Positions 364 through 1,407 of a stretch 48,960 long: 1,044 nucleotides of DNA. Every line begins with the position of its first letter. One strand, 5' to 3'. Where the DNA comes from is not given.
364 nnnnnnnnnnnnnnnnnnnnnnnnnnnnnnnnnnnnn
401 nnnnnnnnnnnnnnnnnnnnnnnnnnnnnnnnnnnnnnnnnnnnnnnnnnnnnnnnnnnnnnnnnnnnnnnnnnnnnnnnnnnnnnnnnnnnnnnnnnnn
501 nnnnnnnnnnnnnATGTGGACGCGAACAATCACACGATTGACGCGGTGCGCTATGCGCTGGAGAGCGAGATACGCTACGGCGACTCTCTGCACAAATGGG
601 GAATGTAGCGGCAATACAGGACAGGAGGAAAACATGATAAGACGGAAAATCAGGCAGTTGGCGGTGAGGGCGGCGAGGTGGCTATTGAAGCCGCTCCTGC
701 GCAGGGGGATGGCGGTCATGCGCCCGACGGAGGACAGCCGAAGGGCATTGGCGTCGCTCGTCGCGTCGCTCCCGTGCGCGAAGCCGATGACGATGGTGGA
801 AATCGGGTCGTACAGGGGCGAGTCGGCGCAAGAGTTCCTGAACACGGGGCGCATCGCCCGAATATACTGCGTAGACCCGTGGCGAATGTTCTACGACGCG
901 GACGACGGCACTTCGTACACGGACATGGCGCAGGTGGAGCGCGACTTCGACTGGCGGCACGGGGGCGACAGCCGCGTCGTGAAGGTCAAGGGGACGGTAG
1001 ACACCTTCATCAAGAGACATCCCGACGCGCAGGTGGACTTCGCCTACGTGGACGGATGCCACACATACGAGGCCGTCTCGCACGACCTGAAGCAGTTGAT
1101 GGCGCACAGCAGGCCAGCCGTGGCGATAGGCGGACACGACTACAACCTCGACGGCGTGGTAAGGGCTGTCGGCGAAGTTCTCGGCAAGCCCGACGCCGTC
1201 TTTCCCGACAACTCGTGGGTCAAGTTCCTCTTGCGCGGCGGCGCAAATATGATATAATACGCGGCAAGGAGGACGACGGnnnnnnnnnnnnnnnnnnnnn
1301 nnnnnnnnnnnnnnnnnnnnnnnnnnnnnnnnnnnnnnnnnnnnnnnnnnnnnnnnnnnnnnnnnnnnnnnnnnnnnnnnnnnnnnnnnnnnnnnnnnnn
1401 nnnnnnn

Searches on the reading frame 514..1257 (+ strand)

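Call 57: search_protein_families(library=pfam, proteins=[window:514-1257:+], max_evalue=0.01)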
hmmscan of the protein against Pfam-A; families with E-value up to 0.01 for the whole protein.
window:514-1257:+ (247 aa): 1 family
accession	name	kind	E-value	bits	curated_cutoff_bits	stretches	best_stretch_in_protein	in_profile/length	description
PF13578.12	Methyltransf_24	-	3.9e-16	60.3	26.3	1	95-210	1-105/105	Methyltransferase domain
